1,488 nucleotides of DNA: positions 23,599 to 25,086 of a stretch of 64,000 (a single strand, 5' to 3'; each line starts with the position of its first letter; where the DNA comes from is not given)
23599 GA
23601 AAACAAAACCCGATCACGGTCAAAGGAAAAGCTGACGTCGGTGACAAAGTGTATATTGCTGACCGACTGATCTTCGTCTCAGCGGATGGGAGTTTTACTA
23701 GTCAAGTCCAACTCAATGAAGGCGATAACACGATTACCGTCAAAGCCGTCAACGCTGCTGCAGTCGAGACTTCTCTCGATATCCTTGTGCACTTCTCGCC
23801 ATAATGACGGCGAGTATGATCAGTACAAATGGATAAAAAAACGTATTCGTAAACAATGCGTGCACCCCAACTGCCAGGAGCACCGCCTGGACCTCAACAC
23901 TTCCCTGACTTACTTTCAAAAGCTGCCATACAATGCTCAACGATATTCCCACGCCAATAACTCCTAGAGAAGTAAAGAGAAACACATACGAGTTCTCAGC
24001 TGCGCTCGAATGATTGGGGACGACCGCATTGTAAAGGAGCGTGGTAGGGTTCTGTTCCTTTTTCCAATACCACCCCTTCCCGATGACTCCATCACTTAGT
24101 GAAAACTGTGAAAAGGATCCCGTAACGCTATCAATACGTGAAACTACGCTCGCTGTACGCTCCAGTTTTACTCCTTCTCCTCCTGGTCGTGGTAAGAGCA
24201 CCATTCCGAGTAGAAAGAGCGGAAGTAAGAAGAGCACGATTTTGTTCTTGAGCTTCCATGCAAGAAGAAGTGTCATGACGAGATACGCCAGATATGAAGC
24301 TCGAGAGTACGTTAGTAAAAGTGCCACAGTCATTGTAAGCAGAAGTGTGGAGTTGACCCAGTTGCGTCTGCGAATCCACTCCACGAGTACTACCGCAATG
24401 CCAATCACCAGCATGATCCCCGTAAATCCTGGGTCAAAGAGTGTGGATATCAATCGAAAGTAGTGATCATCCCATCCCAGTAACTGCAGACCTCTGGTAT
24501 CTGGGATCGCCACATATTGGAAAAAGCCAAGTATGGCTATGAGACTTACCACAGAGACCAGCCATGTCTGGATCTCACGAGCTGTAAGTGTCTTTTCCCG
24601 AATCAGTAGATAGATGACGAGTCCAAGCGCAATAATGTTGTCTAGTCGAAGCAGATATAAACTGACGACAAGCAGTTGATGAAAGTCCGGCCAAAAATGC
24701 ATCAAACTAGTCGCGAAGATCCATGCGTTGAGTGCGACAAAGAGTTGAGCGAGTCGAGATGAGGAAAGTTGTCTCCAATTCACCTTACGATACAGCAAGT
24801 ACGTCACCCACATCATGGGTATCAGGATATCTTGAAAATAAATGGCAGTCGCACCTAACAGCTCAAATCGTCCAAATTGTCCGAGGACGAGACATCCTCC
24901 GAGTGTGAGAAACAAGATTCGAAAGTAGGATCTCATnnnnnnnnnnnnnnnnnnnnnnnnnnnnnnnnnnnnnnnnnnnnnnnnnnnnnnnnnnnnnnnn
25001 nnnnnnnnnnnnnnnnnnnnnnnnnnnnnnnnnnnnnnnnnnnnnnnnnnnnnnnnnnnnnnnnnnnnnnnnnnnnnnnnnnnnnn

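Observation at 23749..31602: Eight-gene surface-glycan/protein-glycosylation island with Wzy_C-like, GT39 and Wzx components and an AT-rich methyltransferase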

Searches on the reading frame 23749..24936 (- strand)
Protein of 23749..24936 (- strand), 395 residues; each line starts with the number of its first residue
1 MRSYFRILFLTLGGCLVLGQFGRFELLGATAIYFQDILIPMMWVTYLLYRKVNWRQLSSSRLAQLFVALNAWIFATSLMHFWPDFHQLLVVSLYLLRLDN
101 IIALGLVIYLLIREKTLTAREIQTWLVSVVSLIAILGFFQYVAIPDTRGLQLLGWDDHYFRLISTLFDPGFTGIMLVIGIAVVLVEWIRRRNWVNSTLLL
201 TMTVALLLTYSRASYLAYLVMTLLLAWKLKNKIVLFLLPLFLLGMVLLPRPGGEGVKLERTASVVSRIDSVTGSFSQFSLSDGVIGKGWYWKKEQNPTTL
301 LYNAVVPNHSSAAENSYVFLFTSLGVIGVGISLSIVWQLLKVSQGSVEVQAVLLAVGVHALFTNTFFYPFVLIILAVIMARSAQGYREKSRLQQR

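Call 4: search_protein_families(library=pfam, proteins=[window:23749-24936:-], max_evalue=0.01)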
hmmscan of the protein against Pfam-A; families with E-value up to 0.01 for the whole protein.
window:23749-24936:- (395 aa): 1 family
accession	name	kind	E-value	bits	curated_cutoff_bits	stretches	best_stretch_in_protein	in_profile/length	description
PF04932.20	Wzy_C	-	2.9e-08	34.1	31.7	1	198-329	2-145/149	O-Antigen ligase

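Call 9: search_protein_families(library=ncbifam, proteins=[window:23749-24936:-], max_evalue=0.01)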
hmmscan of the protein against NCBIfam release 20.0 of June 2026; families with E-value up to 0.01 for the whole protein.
window:23749-24936:- (395 aa): 0 families

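Call 11: find_encoding_contigs(protein=window:23749-24936:-, flank=10000, max_places=6)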
Protein window:23749-24936:- (395 aa): no gene with exactly this product is on record in the collection.

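Call 12: find_homologous_proteins(query=window:23749-24936:-, max_evalue=0.001)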
Query window:23749-24936:- (395 aa): 262 proteins with E <= 0.001 among 8000 candidates; the best 120 are listed.
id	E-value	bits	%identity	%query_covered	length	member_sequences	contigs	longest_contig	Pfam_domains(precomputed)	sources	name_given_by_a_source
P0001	3.4e-250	848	100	100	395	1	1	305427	PF04932.21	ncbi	-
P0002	1.9e-122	427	52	98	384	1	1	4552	PF04932.21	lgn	-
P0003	1.2e-113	398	55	94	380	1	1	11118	PF04932.21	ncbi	-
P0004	1.6e-113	398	51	98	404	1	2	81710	PF04932.21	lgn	-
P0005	7.0e-97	343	46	95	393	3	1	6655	PF04932.21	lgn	-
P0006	7.8e-94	333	45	96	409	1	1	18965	PF04932.21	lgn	-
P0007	2.3e-92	328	48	92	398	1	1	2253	PF04932.21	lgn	-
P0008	3.7e-88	314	43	99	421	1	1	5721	PF04932.21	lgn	-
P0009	7.8e-88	313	42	99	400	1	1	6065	PF04932.21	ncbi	-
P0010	3.9e-84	301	42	100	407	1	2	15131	PF04932.21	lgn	-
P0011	4.9e-84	301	44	100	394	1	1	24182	PF04932.21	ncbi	ncbi:MAG: hypothetical protein ABI758_06095 [Candidatus Woesebacteria bacterium]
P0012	4.3e-80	288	42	99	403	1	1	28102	PF04932.21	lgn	-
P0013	1.4e-76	276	38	96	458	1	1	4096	PF04932.21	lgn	-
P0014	1.0e-75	273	42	99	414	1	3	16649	PF04932.21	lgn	-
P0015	1.5e-72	263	41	97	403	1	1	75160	PF04932.21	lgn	-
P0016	1.7e-72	263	40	97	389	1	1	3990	PF04932.21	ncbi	-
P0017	3.5e-72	262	40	92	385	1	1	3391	PF04932.21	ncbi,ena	-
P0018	1.4e-71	260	42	99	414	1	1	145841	PF04932.21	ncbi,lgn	-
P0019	2.5e-70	256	42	96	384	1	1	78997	PF04932.21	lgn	-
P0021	2.3e-68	249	43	76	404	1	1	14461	PF04932.21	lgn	-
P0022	1.9e-67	246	40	97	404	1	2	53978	PF04932.21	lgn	-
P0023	9.9e-67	244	41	98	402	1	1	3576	PF04932.21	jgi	jgi:hypothetical protein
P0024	2.0e-66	243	43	85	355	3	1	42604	PF04932.21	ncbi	-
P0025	5.0e-65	238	41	95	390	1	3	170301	PF04932.21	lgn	-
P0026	2.8e-64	236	39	96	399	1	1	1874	PF04932.21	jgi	jgi:uncharacterized membrane protein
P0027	2.6e-62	229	39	95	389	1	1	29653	PF04932.21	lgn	-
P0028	1.3e-60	224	40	95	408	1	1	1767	PF04932.21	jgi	jgi:hypothetical protein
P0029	9.3e-60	221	38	97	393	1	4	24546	PF04932.21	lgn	-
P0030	2.6e-59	219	37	99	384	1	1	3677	PF04932.21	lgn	-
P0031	3.4e-59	219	37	97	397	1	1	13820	PF04932.21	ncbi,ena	-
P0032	1.6e-56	210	35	97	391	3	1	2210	PF04932.21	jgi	-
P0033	1.9e-55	207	37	95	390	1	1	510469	PF04932.21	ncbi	ncbi:MAG: O-antigen ligase family protein [Patescibacteria group bacterium]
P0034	1.3e-53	201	39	70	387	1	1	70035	PF04932.21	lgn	-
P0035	4.9e-52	196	37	92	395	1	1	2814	PF04932.21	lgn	-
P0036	5.3e-52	195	34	98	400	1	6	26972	PF04932.21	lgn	-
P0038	3.2e-51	193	41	67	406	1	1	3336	PF04932.21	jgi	jgi:hypothetical protein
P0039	3.5e-50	189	34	98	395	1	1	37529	PF04932.21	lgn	-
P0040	2.8e-49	186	38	78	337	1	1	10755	PF04932.21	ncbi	ncbi:hypothetical protein C5B42_02065, partial [Candidatus Cerribacteria bacterium 'Amazon FNV 2010 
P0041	3.5e-48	183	33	97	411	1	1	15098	PF04932.21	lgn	-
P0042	5.0e-48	182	33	94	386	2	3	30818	PF04932.21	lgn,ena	-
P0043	5.6e-48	182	32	95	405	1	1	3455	PF04932.21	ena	-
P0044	9.1e-47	178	31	96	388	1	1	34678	PF04932.21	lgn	-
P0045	1.2e-46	178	34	94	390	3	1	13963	PF04932.21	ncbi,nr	ncbi:O-antigen ligase family protein [Patescibacteria group bacterium]|nr:O-antigen ligase family pr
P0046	2.8e-46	177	38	78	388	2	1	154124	PF04932.21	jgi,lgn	-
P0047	9.2e-46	175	35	95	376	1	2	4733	PF04932.21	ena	-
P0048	1.5e-45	174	34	94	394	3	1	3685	PF04932.21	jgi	-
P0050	8.7e-45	172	36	92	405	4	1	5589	PF04932.21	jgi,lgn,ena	-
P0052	2.3e-44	170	40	71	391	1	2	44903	PF04932.21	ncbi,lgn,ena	-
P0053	4.2e-44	169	37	93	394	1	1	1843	PF04932.21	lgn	-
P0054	6.2e-44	169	33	92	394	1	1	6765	PF04932.21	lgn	-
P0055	7.1e-44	169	34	94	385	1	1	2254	PF04932.21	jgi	jgi:hypothetical protein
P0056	7.8e-44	169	34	91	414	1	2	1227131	PF04932.21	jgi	jgi:hypothetical protein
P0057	3.9e-43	166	34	94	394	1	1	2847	PF04932.21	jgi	jgi:O-antigen ligase/polysaccharide polymerase Wzy-like membrane protein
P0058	8.7e-43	165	31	96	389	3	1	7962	PF04932.21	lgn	-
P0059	1.3e-42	164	40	71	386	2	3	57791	PF04932.21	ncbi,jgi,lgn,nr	ncbi:O-antigen ligase family protein [Patescibacteria group bacterium]|nr:O-antigen ligase family pr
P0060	2.8e-42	163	34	89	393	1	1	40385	PF04932.21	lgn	-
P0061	3.1e-42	163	32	93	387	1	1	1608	PF04932.21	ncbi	-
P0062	3.5e-42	163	31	95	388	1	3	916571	PF04932.21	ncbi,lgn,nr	ncbi:O-antigen ligase family protein [Candidatus Woesebacteria bacterium]|nr:O-antigen ligase family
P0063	3.7e-42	163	33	94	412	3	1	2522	PF04932.21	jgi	-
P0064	3.9e-42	163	37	72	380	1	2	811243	PF04932.21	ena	-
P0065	9.9e-42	162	34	94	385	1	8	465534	PF04932.21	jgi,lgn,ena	jgi:hypothetical protein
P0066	2.2e-41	160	35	93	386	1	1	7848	PF04932.21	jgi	jgi:hypothetical protein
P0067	2.6e-41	160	34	77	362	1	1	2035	PF04932.21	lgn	-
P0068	2.6e-41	160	36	89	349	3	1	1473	PF04932.21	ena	-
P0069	3.6e-41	160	33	77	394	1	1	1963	PF04932.21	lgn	-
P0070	4.0e-41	160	34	95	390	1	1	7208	PF04932.21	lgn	-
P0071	5.3e-41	159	35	70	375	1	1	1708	PF04932.21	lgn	-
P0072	7.9e-41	159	35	94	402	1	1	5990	PF04932.21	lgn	-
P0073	1.2e-40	158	36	75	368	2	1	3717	PF04932.21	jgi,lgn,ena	-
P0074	1.4e-40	158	33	93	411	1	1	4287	PF04932.21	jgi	jgi:hypothetical protein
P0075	5.5e-40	156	37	76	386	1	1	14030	PF04932.21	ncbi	-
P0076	7.2e-40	155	34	92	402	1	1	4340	PF04932.21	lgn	-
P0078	1.6e-39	154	34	93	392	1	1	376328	PF04932.21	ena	-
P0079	1.9e-39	154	37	79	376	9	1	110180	PF04932.21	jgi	jgi:hypothetical protein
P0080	3.1e-39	153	32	90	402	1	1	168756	PF04932.21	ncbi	-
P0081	5.0e-39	153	35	92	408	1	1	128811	PF04932.21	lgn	-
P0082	8.2e-39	152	30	91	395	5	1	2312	PF04932.21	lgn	-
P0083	1.2e-38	151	35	91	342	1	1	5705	PF04932.21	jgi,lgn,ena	-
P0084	1.3e-38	151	39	68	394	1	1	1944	PF04932.21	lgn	-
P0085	2.3e-38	151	34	96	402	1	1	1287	PF04932.21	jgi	jgi:hypothetical protein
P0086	2.4e-38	151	32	94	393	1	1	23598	PF04932.21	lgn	-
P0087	3.1e-38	150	31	94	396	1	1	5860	PF04932.21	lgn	-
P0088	3.5e-38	150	34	92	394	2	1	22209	PF04932.21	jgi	-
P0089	3.9e-38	150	43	61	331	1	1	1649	PF04932.21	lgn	-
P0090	4.1e-38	150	34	77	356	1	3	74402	PF04932.21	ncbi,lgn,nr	ncbi:MAG: O-antigen ligase family protein [Patescibacteria group bacterium]|nr:O-antigen ligase fami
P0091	4.2e-38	150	39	67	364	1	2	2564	PF04932.21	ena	-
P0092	4.9e-38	149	37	72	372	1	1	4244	PF04932.21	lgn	-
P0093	5.1e-38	149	32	93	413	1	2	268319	PF04932.21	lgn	-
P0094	6.1e-38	149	33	93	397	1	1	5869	PF04932.21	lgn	-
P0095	7.2e-38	149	32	92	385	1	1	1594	PF04932.21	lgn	-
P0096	9.4e-38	149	34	78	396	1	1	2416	PF04932.21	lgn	-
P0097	1.0e-37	148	30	95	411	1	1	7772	PF04932.21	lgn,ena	-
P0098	1.4e-37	148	33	93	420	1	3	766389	PF04932.21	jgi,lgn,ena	-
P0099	1.6e-37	148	39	61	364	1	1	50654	PF04932.21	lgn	-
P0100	1.9e-37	148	35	95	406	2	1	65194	PF04932.21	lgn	-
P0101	1.9e-37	148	34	90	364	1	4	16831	PF04932.21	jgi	-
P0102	2.4e-37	147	34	72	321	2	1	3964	PF04932.21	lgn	-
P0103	2.4e-37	147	33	94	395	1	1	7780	PF04932.21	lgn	-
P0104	2.8e-37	147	32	88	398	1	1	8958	PF04932.21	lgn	-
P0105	2.9e-37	147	33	71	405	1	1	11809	PF04932.21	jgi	jgi:hypothetical protein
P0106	3.5e-37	147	32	92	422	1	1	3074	PF04932.21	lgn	-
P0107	4.0e-37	146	32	93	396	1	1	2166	PF04932.21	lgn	-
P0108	4.5e-37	146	33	95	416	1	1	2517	PF04932.21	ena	-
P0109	4.8e-37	146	34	90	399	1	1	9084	PF04932.21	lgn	-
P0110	9.3e-37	145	43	61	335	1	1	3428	PF04932.21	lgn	-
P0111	1.2e-36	145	32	77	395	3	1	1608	PF04932.21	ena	-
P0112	1.5e-36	145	35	75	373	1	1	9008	PF04932.21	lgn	-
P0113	2.1e-36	144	36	65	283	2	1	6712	PF04932.21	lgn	-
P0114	2.1e-36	144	32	97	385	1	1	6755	PF04932.21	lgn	-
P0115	2.4e-36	144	32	96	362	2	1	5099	PF04932.21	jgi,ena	-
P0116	3.2e-36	144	32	92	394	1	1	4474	PF04932.21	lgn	-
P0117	3.2e-36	143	30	92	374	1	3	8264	PF04932.21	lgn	-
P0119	3.5e-36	143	36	69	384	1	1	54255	PF04932.21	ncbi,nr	ncbi:MAG: hypothetical protein GF381_03235 [Candidatus Pacebacteria bacterium]|nr:hypothetical prote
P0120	3.5e-36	143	35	94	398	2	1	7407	PF04932.21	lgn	-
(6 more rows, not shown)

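Call 14: find_encoding_contigs(protein=P0004, flank=10000, max_places=2)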
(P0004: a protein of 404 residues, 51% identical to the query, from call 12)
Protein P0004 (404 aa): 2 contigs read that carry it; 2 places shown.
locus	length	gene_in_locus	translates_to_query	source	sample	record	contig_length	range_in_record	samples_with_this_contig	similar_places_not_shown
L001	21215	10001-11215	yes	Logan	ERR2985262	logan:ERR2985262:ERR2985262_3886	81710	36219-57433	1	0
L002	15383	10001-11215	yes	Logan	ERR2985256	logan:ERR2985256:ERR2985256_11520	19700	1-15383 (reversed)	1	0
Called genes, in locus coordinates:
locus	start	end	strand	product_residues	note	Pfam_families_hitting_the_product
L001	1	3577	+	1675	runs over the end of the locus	PF01835:MG2, PF07703:A2M_BRD, PF05203:Hom_end_hint (faint), PF07591:PT-HINT, PF14623:Vint, PF14890:Intein_splicing (faint), PF00207:A2M, PF17973:bMG10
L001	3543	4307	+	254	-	PF01875:Memo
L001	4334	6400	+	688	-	-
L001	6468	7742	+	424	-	PF01943:Polysacc_synt, PF13440:Polysacc_synt_3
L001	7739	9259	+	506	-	-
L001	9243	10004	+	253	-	PF00535:Glycos_transf_2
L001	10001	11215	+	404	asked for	PF04932:Wzy_C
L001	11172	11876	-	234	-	PF17936:Big_6 (faint), PF09136:Glucodextran_B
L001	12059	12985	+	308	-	PF01135:PCMT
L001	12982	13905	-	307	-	-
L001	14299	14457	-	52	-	-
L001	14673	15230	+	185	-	-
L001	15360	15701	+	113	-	-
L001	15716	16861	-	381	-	-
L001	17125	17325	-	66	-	-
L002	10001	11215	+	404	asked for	PF04932:Wzy_C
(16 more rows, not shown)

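Call 15: find_encoding_contigs(protein=P0018, flank=10000, max_places=2)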
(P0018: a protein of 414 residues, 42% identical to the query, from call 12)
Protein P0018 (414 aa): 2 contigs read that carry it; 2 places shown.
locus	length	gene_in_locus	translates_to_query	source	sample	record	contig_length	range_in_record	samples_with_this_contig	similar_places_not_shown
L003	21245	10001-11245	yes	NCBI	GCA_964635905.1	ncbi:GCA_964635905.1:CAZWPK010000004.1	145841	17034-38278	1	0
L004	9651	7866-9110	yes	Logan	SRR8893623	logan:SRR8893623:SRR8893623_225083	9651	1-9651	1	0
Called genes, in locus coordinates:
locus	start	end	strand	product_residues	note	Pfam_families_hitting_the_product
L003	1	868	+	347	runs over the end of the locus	PF00814:TsaD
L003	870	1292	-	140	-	-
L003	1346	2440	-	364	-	PF01207:Dus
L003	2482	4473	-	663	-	PF06439:3keto-disac_hyd (weak), PF13529:Peptidase_C39_2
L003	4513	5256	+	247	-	PF02353:CMAS, PF03848:TehB, PF05401:NodS, PF13489:Methyltransf_23, PF05175:MTS, PF13847:Methyltransf_31, PF08241:Methyltransf_11, PF08242:Methyltransf_12, +9 more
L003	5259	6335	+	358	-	PF13439:Glyco_transf_4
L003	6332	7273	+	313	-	PF00535:Glycos_transf_2, PF10111:Glyco_tranf_2_2 (faint), PF13506:Glyco_transf_21 (weak), PF13641:Glyco_tranf_2_3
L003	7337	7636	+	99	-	-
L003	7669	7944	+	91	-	-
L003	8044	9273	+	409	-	PF01943:Polysacc_synt, PF13440:Polysacc_synt_3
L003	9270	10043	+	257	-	PF00535:Glycos_transf_2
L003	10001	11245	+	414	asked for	PF04932:Wzy_C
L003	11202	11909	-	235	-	PF09136:Glucodextran_B (weak)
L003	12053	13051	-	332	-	PF02779:Transket_pyr, PF02780:Transketolase_C, PF22613:Transketolase_C_1 (weak)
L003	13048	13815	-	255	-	PF00456:Transketolase_N, PF13292:DXP_synthase_N (weak), PF00676:E1_dh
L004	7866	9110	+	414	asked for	PF04932:Wzy_C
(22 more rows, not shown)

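Call 16: find_encoding_contigs(protein=P0033, flank=10000, max_places=1)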
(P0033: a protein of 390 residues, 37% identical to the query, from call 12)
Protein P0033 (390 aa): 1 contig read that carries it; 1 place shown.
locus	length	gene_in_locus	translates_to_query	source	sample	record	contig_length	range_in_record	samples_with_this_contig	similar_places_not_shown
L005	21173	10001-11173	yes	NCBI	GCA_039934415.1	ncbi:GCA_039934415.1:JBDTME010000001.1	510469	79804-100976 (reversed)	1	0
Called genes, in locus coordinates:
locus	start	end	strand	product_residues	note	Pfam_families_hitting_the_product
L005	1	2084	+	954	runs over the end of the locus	PF00133:tRNA-synt_1, PF09334:tRNA-synt_1g (weak), PF08264:Anticodon_1, PF19302:DUF5915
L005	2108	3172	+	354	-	PF01098:FTSW_RODA_SPOVE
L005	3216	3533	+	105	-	PF00829:Ribosomal_L21p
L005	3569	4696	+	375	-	PF01170:UPF0020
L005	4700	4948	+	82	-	PF01016:Ribosomal_L27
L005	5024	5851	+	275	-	PF02195:ParB_N, PF17762:HTH_ParB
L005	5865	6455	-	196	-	PF10502:Peptidase_S26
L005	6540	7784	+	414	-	PF01943:Polysacc_synt, PF13440:Polysacc_synt_3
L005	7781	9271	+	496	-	PF13231:PMT_2 (weak)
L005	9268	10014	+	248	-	PF00535:Glycos_transf_2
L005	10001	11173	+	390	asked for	PF04932:Wzy_C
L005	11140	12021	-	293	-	PF17936:Big_6 (weak), PF19077:Big_13 (faint), PF09136:Glucodextran_B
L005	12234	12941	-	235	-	PF01476:LysM (weak)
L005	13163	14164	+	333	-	PF14716:HHH_8, PF14520:HHH_5 (weak), PF14791:DNA_pol_B_thumb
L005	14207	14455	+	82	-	PF20114:DUF6504 (weak)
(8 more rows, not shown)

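Call 17: find_encoding_contigs(protein=P0062, flank=10000, max_places=1)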
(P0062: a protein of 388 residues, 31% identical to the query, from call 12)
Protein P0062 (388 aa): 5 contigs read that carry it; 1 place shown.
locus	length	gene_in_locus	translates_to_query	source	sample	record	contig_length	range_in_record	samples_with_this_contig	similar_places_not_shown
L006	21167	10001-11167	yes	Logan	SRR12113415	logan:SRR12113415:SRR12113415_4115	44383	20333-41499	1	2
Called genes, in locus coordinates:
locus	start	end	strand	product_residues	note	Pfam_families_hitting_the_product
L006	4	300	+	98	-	PF00829:Ribosomal_L21p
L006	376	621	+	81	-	PF01016:Ribosomal_L27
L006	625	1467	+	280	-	PF02195:ParB_N, PF08535:KorB (faint), PF17762:HTH_ParB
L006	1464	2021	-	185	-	PF10502:Peptidase_S26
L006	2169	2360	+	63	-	-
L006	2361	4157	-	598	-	PF13529:Peptidase_C39_2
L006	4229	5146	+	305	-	PF00535:Glycos_transf_2, PF10111:Glyco_tranf_2_2, PF13641:Glyco_tranf_2_3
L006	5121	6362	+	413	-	PF01943:Polysacc_synt, PF13440:Polysacc_synt_3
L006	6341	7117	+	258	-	PF01209:Ubie_methyltran (weak), PF02353:CMAS, PF05219:DREV (weak), PF13489:Methyltransf_23, PF13847:Methyltransf_31, PF08241:Methyltransf_11, PF08242:Methyltransf_12, PF13649:Methyltransf_25, +5 more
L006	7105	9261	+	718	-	PF00535:Glycos_transf_2, PF13641:Glyco_tranf_2_3, PF02709:Glyco_transf_7C (weak), PF13231:PMT_2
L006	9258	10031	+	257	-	PF00535:Glycos_transf_2, PF10111:Glyco_tranf_2_2 (weak)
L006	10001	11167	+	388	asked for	PF04932:Wzy_C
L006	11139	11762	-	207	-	PF17936:Big_6 (weak), PF19077:Big_13 (weak), PF09136:Glucodextran_B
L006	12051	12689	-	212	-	PF23473:LysM3_LYK4_5 (faint), PF01476:LysM, PF23457:LysM2_NFP (weak), PF01476:LysM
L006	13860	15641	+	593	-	PF14716:HHH_8, PF14520:HHH_5 (faint), PF00633:HHH (faint), PF14791:DNA_pol_B_thumb, PF02811:PHP (weak)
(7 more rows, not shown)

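Call 18: find_encoding_contigs(protein=P0015, flank=10000, max_places=1)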
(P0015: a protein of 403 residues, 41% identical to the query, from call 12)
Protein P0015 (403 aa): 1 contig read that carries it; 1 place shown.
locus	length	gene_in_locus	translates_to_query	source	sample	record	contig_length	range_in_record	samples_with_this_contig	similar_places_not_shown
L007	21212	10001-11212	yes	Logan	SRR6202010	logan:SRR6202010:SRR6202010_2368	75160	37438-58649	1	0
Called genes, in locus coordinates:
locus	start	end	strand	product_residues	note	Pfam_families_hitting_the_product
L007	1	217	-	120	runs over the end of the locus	-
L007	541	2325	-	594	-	PF13529:Peptidase_C39_2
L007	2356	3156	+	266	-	PF13489:Methyltransf_23, PF02353:CMAS (faint), PF13847:Methyltransf_31, PF08241:Methyltransf_11, PF08242:Methyltransf_12, PF13649:Methyltransf_25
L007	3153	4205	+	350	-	PF13439:Glyco_transf_4, PF13579:Glyco_trans_4_4 (weak), PF13692:Glyco_trans_1_4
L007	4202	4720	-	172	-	-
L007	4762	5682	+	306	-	PF00535:Glycos_transf_2, PF10111:Glyco_tranf_2_2 (faint), PF13641:Glyco_tranf_2_3 (weak)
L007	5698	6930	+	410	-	PF01943:Polysacc_synt, PF13440:Polysacc_synt_3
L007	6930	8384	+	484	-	PF13231:PMT_2 (weak)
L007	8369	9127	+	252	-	PF00535:Glycos_transf_2, PF10111:Glyco_tranf_2_2 (faint)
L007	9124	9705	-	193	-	-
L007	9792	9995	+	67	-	-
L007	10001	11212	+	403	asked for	PF04932:Wzy_C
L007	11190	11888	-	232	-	PF09136:Glucodextran_B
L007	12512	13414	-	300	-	PF00892:EamA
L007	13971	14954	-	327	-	PF02779:Transket_pyr, PF02780:Transketolase_C, PF22613:Transketolase_C_1 (weak)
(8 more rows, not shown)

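Call 23: search_solved_structures(query=A1, max_evalue=10, show_alignments=3)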
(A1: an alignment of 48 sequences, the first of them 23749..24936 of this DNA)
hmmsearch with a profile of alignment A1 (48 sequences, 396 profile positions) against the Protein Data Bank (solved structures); distinct sequences matched with E-value up to 10: 0.
